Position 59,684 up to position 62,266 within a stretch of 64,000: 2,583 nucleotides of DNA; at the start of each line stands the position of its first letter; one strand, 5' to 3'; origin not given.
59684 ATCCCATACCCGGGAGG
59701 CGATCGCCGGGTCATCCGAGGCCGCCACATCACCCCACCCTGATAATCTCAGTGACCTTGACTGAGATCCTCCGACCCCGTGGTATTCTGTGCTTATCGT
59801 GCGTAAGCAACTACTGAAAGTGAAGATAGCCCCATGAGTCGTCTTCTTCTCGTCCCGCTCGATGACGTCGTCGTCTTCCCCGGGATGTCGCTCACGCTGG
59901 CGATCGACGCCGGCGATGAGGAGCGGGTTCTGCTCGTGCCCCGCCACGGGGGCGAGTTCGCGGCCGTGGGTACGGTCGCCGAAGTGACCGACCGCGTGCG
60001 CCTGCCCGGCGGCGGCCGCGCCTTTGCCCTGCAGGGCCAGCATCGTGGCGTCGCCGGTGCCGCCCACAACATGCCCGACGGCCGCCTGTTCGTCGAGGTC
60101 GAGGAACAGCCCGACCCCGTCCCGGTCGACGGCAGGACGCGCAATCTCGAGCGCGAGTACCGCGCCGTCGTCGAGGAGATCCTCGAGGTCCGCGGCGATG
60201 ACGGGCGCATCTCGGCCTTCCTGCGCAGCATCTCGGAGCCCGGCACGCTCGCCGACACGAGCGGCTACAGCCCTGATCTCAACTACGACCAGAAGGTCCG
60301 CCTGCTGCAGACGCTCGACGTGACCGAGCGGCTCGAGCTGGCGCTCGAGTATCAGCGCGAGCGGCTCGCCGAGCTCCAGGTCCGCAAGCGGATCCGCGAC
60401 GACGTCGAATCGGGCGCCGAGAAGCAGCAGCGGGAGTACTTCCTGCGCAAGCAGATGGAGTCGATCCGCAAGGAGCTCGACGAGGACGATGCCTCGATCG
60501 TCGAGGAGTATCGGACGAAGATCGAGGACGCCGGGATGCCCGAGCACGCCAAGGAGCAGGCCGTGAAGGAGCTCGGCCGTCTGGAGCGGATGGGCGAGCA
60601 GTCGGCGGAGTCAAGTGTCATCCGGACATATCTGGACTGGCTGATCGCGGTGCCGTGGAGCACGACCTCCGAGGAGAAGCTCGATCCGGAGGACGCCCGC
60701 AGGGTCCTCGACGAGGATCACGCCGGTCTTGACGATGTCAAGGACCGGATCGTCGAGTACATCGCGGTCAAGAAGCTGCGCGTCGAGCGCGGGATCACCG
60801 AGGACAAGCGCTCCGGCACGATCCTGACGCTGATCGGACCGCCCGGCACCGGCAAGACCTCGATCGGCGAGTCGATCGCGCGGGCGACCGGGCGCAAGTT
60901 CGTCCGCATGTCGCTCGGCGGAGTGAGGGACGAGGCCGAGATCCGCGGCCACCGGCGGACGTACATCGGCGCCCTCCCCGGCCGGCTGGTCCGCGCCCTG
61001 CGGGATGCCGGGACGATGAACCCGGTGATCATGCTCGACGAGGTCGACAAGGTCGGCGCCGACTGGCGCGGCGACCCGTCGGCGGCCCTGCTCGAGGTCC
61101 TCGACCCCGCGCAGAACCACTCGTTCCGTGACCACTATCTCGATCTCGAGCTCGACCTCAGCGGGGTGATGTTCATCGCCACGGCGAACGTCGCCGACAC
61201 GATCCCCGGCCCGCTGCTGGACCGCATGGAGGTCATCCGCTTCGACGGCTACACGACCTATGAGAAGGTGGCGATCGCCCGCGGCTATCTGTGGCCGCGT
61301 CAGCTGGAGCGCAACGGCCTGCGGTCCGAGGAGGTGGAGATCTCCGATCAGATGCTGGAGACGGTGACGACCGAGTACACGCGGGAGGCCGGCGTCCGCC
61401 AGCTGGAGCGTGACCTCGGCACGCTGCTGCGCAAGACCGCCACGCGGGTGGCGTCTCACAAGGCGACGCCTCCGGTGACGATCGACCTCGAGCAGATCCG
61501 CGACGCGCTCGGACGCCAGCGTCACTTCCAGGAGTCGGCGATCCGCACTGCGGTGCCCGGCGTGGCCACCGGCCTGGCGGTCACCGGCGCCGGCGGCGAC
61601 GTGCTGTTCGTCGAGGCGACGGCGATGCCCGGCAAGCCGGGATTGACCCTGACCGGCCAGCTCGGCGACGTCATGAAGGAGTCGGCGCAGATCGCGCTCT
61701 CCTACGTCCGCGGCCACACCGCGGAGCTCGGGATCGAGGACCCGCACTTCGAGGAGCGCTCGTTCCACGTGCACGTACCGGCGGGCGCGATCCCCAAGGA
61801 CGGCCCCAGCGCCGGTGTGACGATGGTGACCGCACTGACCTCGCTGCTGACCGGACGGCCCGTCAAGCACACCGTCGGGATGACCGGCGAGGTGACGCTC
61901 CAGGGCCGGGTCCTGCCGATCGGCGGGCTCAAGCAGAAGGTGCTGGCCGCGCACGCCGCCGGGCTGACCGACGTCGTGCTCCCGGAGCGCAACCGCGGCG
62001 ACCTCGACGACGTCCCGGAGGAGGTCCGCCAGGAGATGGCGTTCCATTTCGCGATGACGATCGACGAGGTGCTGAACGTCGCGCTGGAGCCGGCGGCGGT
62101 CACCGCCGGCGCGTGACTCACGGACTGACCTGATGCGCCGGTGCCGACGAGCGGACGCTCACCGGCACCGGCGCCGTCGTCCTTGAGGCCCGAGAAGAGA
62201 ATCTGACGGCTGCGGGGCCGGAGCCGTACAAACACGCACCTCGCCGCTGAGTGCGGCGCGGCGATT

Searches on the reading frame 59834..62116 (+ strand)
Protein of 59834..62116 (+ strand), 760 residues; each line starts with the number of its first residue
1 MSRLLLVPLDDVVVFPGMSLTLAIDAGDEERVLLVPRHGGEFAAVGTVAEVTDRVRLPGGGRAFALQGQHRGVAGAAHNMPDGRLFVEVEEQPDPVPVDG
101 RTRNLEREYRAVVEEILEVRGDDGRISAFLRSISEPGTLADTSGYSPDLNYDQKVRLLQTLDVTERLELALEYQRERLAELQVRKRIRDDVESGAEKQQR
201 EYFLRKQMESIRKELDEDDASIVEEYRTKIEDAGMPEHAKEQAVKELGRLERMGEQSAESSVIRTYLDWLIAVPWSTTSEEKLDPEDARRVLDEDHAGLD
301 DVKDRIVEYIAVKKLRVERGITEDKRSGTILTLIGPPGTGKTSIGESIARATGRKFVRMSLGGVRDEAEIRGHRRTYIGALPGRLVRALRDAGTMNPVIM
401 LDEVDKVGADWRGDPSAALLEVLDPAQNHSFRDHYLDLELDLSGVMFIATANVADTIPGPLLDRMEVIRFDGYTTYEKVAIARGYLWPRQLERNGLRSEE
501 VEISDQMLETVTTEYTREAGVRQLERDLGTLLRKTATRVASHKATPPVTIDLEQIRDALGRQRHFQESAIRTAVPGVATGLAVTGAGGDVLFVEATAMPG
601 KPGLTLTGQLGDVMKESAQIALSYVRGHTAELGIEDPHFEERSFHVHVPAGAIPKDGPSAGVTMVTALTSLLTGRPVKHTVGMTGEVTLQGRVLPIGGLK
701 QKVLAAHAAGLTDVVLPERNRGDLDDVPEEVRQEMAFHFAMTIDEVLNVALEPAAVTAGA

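Call 4: search_protein_families(library=pfam, proteins=[window:59834-62116:+], max_evalue=1)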
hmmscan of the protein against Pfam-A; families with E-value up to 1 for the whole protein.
window:59834-62116:+ (760 aa): 19 families
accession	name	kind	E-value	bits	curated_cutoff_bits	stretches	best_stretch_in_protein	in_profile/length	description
PF05362.19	Lon_C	-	2.1e-85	285.9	21.1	1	550-752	2-204/205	Lon protease (S16) C-terminal proteolytic domain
PF00004.35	AAA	-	2.6e-23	83.3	21.2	1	332-469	2-127/131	ATPase family associated with various cellular activities (AAA)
PF22667.2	Lon_lid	-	5e-18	65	27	1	492-544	1-53/57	Lon protease AAA+ ATPase lid domain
PF02190.22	LON_substr_bdg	-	2.3e-14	54.2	28.7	1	4-173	2-197/200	ATP-dependent protease La (LON) substrate-binding domain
PF07728.20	AAA_5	-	1.2e-09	38.8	22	1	332-462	3-136/139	AAA domain (dynein-related subfamily)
PF13541.12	ChlI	-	1.4e-06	28.6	27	1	593-720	1-121/121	Subunit ChlI of Mg-chelatase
PF13401.12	AAA_22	-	0.0002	22.1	27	1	327-413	4-97/130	AAA domain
PF13191.12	AAA_16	-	0.0015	19.5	32.6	1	327-392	21-85/167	AAA ATPase domain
PF08298.17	AAA_PrkA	-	0.014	14.9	25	1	294-351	58-108/358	PrkA AAA domain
PF07724.20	AAA_2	-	0.015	15.8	27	1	332-454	7-126/166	AAA domain (Cdc48 subfamily)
PF20681.2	DUF6818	-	0.054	14.4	27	1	505-549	4-48/84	Domain of unknown function (DUF6818)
PF13521.12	AAA_28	-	0.058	14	27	1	333-357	4-28/164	AAA domain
PF06068.19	TIP49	-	0.067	12.8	23.8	1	321-357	43-81/347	TIP49 P-loop domain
PF13207.12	AAA_17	-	0.13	13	27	0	334-372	1-38/136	AAA domain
PF05496.18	RuvB_N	-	0.14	12.3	27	1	330-357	35-62/159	Holliday junction DNA helicase RuvB P-loop domain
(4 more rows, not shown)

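Call 5: search_protein_families(library=ncbifam, proteins=[window:59834-62116:+], max_evalue=1)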
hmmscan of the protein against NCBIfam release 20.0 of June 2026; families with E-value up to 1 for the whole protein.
window:59834-62116:+ (760 aa): 37 families (the best 25 are shown)
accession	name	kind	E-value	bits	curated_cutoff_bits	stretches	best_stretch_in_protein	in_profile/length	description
TIGR00763.1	lon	equivalog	1.4e-249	830.7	608.05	1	102-751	127-795/795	endopeptidase La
NF008053.0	PRK10787.1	equivalog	1.2e-209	698.3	891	1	42-755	68-775/784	endopeptidase La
TIGR00764.1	lon_rel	equivalog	2.5e-22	79.2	516.6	1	564-752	408-594/608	ATP-dependent protease LonB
TIGR02903.1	spore_lon_C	equivalog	9.3e-22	77.3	678.8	1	544-750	412-614/615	Lon family ATP-dependent protease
TIGR02902.1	spore_lonB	equivalog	2.7e-20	72.5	723.3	1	576-731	349-515/531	ATP-dependent protease LonB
TIGR02653.1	Lon_rel_chp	hypoth_equivalog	3.4e-12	45.5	628.25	1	593-739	514-660/675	protease Lon-related BREX system protein BrxL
TIGR03922.1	T7SS_EccA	equivalog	4.4e-08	32.1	466.65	1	288-380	271-358/557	type VII secretion AAA-ATPase EccA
NF003229.0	PRK04195.1-5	equivalog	7.3e-08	31.5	280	1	300-422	23-130/413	replication factor C large subunit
NF003069.1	PRK03992.1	subfamily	6.4e-06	25.6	500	1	321-411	160-240/379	proteasome-activating nucleotidase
TIGR00416.1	sms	equivalog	9.2e-06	24.6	403.05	1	646-723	360-436/454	DNA repair protein RadA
TIGR02639.1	ClpA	equivalog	3e-05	22.4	993.15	1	229-452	387-605/734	ATP-dependent Clp protease ATP-binding subunit ClpA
TIGR01242.2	TIGR01242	subfamily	0.00027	20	500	1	331-410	151-222/362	proteasome-activating nucleotidase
TIGR02881.1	spore_V_K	equivalog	0.00031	19.9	422.95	1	296-361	8-71/261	stage V sporulation protein K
NF047747.1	PrtsmActNtasePan2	equivalog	0.00048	19.5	700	1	325-409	184-258/397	proteasome-activating nucleotidase Pan2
NF047748.1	PrtsmActNtasePan1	equivalog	0.00049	19.2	750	1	291-409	145-255/405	proteasome-activating nucleotidase Pan1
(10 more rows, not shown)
